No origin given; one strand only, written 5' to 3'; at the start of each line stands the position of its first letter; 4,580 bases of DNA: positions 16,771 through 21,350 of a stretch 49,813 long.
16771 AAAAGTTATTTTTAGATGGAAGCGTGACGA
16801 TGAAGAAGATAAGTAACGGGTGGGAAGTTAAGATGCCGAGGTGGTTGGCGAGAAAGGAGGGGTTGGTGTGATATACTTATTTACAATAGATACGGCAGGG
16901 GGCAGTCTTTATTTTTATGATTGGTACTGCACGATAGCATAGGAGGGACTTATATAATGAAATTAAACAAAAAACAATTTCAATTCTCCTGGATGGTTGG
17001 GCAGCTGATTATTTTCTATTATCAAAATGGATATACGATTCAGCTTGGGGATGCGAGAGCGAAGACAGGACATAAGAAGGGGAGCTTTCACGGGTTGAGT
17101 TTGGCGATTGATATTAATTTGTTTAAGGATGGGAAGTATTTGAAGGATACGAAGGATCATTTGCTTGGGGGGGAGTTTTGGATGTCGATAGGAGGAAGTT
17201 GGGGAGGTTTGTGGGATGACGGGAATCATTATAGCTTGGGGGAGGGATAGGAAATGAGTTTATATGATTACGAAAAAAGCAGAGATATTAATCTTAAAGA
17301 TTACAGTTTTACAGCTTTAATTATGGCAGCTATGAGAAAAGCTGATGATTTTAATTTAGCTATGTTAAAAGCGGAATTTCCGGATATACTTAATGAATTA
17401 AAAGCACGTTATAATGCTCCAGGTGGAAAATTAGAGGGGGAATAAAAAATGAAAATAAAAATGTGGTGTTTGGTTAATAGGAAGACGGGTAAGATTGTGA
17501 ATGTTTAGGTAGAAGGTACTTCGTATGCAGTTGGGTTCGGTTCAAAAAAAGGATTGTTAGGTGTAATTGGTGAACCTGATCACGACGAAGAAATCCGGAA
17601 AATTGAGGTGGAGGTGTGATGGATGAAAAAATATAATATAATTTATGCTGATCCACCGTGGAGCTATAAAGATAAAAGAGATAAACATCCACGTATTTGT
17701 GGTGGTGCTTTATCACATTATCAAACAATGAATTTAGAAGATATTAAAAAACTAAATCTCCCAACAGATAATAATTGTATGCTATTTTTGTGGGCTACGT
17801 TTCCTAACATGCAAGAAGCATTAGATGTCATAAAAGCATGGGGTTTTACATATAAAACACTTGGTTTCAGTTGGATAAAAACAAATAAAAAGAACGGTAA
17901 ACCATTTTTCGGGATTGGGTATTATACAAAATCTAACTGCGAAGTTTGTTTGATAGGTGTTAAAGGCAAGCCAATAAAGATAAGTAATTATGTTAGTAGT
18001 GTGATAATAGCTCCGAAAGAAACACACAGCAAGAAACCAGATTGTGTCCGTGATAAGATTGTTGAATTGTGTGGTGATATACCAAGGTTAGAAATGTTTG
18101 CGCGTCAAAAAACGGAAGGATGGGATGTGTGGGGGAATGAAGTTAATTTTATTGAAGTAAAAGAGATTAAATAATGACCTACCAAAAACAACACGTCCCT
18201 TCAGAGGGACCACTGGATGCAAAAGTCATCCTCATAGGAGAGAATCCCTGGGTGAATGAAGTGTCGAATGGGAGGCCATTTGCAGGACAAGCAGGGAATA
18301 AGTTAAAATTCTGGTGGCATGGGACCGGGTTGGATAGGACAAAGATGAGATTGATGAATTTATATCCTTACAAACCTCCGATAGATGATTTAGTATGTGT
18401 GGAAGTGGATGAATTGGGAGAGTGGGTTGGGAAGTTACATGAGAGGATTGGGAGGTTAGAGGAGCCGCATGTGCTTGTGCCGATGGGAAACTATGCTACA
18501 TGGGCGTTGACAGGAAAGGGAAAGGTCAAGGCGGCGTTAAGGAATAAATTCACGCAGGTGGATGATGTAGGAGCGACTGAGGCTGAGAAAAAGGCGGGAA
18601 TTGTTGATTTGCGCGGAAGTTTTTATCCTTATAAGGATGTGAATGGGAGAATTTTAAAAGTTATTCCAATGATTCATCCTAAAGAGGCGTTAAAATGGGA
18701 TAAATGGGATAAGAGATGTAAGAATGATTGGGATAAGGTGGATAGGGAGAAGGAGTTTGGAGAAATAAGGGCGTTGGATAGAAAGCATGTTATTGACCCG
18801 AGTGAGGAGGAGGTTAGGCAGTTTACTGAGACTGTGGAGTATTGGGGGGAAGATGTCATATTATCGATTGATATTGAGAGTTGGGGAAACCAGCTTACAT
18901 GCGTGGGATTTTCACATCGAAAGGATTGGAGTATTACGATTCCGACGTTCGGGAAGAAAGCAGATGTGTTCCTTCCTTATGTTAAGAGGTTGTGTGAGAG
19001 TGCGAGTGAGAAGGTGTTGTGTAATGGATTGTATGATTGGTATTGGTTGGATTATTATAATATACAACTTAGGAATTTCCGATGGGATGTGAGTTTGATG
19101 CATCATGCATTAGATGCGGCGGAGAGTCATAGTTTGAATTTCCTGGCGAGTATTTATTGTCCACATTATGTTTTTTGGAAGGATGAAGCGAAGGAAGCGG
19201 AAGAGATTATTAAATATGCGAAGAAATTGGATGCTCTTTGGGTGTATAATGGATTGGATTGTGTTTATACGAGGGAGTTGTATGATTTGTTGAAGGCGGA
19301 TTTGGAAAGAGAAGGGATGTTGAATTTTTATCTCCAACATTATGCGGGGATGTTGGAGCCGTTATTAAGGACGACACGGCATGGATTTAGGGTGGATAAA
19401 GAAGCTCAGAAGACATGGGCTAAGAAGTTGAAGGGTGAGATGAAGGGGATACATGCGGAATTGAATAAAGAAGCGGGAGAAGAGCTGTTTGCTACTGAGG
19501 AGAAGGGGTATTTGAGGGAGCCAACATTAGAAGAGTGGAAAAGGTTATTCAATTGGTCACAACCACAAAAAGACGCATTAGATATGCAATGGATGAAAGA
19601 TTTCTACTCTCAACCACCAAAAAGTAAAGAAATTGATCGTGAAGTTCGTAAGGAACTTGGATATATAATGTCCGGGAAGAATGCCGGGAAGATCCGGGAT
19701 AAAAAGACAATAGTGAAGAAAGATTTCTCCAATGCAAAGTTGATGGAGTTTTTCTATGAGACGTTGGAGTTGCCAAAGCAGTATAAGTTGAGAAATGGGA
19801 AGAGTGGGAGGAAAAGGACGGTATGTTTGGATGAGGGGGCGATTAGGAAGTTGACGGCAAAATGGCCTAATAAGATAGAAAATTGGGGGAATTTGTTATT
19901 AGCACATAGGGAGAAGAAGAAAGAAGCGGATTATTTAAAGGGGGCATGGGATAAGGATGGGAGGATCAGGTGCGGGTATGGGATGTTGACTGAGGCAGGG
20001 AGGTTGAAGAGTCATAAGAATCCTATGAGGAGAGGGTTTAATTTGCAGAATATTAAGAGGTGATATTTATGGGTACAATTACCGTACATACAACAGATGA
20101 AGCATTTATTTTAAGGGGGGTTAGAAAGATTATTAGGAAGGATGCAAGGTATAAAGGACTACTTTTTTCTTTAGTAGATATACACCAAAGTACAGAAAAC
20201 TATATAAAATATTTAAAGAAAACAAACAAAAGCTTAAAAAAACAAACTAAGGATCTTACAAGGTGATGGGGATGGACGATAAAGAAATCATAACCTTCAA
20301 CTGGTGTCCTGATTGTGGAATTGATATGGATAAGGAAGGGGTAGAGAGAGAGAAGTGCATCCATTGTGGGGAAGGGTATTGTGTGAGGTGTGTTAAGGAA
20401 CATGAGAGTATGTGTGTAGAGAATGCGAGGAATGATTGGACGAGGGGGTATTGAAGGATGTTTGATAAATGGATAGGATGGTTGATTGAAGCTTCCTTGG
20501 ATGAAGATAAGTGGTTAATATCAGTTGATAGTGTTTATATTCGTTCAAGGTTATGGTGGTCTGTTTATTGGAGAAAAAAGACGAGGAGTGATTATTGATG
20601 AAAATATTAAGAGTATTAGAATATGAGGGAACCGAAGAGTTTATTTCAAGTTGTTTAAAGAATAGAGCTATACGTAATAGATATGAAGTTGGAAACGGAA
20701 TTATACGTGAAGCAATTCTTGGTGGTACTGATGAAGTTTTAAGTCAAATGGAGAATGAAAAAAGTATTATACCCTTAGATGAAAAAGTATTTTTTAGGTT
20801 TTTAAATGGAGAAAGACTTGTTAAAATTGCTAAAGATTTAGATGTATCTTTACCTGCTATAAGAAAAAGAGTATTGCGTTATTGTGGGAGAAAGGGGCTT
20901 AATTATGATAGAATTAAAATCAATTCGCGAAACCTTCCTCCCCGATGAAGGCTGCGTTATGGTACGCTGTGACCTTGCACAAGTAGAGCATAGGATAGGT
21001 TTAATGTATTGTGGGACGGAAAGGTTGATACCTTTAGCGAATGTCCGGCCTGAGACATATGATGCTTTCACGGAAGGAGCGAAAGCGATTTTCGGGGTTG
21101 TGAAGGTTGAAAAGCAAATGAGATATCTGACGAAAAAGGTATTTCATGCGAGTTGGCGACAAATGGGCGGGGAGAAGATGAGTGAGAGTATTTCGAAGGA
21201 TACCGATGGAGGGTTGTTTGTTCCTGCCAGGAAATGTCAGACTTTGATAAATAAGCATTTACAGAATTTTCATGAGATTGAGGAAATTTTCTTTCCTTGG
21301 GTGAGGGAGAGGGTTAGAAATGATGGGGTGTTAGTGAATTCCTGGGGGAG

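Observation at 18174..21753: Family A DNA polymerase (UDG-like::exo::pol) split exactly between the NLQNIP box and motif A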

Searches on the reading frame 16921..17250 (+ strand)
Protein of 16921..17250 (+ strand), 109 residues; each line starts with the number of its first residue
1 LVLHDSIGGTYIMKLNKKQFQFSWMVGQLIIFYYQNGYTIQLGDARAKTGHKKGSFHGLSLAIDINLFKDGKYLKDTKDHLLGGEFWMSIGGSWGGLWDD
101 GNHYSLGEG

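Call 86: search_protein_families(library=pfam, proteins=[window:16921-17250:+], max_evalue=0.001)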
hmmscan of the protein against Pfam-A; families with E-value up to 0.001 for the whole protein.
window:16921-17250:+ (109 aa): 1 family
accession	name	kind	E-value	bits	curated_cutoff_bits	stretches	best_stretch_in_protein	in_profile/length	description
PF13539.11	Peptidase_M15_4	-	0.0001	23.2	25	1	50-105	2-69/70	D-alanyl-D-alanine carboxypeptidase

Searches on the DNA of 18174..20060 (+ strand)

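Call 97: search_rna_families(source=L136, threshold=gathering)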
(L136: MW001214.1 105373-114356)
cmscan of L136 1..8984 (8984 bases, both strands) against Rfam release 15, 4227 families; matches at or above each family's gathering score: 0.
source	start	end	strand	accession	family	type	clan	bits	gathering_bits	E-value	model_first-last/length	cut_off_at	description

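Call 99: search_rna_families(source=L136, start=5500, end=6900, threshold=evalue, max_evalue=10)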
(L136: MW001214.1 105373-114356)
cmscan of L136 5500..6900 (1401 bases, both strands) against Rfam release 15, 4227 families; matches with E-value up to 10: 5.
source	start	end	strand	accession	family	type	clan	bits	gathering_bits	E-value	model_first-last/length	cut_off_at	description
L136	5878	5955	+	RF00028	Intron_gpI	Intron;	-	27.1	50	0.00016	60-148/253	no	Group I catalytic intron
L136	6696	6767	+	RF00359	snoZ102_R77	Gene; snRNA; snoRNA; CD-box;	CL00060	20.7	40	4.6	1-88/88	no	Small nucleolar RNA Z102/R77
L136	5990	6027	+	RF03027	RT-6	Gene; sRNA;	-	14.7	46.7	4.1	1-75/75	no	RT-6 RNA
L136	6250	6375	-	RF03119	dCoV-5UTR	Cis-reg;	CL00116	14.6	102.9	3.1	1-294/294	no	Deltacoronavirus 5'UTR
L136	6807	6853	+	RF01135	sR24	Gene; snRNA; snoRNA; CD-box;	-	13.8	36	6.7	1-55/55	no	Small nucleolar RNA sR24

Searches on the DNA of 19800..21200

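Call 6: search_rna_families(source=window, start=19800, end=21200, threshold=evalue, max_evalue=10, show_alignments=2)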
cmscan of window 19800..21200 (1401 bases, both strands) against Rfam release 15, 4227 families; matches with E-value up to 10: 2.
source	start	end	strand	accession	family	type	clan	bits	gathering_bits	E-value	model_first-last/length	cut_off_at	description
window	20073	20171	+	RF01673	PhrS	Gene; sRNA;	-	17.2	37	0.12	1-212/212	no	PhrS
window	20068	20130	+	RF02031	tpke11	Gene; sRNA;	-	15.2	43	5.1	1-77/77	no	tpke11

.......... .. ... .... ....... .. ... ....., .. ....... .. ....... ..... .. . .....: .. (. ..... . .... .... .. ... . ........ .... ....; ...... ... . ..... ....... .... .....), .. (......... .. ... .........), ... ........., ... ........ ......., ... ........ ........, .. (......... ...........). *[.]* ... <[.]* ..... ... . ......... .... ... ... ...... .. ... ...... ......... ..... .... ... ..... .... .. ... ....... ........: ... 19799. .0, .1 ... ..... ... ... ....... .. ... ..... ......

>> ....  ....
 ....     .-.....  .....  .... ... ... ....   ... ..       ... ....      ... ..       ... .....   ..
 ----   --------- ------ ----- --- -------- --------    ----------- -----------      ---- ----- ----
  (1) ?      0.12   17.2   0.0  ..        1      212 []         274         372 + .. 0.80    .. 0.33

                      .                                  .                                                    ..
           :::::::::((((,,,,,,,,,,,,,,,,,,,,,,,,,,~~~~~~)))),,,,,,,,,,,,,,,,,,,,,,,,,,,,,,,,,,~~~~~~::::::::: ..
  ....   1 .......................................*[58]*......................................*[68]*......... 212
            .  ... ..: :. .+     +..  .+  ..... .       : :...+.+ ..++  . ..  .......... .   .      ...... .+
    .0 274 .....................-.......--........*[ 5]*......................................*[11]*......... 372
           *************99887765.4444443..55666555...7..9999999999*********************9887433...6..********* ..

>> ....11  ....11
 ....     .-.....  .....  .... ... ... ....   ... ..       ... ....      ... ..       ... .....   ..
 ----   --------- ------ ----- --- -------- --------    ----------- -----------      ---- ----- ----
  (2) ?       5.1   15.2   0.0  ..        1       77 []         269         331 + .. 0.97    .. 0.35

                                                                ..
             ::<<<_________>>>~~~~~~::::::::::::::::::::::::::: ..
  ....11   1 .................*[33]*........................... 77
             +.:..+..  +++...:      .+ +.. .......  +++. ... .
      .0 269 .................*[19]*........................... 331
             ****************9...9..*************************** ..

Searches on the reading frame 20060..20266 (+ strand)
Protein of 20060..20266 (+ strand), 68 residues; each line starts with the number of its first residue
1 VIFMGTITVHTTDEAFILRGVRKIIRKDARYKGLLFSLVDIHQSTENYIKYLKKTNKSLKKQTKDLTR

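Call 3: search_protein_families(library=pfam, proteins=[window:20060-20266:+], max_evalue=0.1)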
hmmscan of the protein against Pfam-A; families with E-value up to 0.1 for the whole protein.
window:20060-20266:+ (68 aa): 1 family
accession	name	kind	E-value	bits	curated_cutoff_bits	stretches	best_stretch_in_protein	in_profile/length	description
PF10428.14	SOG2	-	0.043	13.7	26.9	1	32-55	29-52/475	RAM signalling pathway protein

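Call 4: search_protein_families(library=phrogs, proteins=[window:20060-20266:+], max_evalue=0.01)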
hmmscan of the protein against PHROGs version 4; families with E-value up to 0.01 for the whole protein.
window:20060-20266:+ (68 aa): 0 families

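Call 49: search_protein_families(library=ncbifam, proteins=[window:20060-20263:+], max_evalue=0.01)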
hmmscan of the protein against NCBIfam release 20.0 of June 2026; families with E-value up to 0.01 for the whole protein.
window:20060-20263:+ (68 aa): 1 family
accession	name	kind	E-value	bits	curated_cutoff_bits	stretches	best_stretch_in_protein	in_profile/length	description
NF047408.1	SA0632_fam_LP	equivalog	0.0058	16.3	70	1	43-67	25-49/68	SA0632 family lipoprotein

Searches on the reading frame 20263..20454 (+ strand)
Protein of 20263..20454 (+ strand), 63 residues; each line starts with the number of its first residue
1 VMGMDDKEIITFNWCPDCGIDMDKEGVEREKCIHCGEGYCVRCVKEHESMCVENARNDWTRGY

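Call 3: search_protein_families(library=pfam, proteins=[window:20263-20454:+], max_evalue=0.1)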
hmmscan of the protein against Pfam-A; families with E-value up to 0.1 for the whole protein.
window:20263-20454:+ (63 aa): 4 families
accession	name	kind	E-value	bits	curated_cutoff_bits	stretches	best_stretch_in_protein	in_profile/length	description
PF01485.27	IBR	-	0.00018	21.9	24.3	1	11-48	17-61/65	IBR domain, a half RING-finger domain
PF22191.2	IBR_1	-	0.00048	20.4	27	1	12-48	3-40/47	IBR domain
PF01363.27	FYVE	-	0.011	16.2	27.8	1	13-52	9-47/67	FYVE zinc finger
PF22586.1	ANCHR-like_BBOX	-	0.043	14.4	27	1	31-49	12-30/39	ANCHR-like B-box zinc-binding domain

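Call 4: search_protein_families(library=phrogs, proteins=[window:20263-20454:+], max_evalue=0.01)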
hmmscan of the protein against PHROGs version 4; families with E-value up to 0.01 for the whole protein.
window:20263-20454:+ (63 aa): 0 families

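Call 49: search_protein_families(library=ncbifam, proteins=[window:20263-20451:+], max_evalue=0.01)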
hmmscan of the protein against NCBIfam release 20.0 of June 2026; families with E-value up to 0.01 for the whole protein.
window:20263-20451:+ (63 aa): 1 family
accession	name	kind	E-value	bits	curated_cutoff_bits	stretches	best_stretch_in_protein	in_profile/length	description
NF041913.1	HVO_2142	equivalog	0.00083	19.2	90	1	2-28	1-27/48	HVO_2142 family zinc finger protein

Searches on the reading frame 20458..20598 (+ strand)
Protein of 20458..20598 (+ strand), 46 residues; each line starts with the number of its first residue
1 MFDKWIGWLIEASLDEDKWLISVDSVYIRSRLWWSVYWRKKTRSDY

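Call 3: search_protein_families(library=pfam, proteins=[window:20458-20598:+], max_evalue=0.1)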
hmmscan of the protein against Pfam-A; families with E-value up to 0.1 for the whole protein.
window:20458-20598:+ (46 aa): 0 families

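Call 4: search_protein_families(library=phrogs, proteins=[window:20458-20598:+], max_evalue=0.01)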
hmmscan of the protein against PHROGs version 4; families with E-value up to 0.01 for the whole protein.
window:20458-20598:+ (46 aa): 0 families

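Call 49: search_protein_families(library=ncbifam, proteins=[window:20458-20595:+], max_evalue=0.01)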
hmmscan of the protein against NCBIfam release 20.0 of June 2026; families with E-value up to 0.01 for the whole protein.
window:20458-20595:+ (46 aa): 0 families
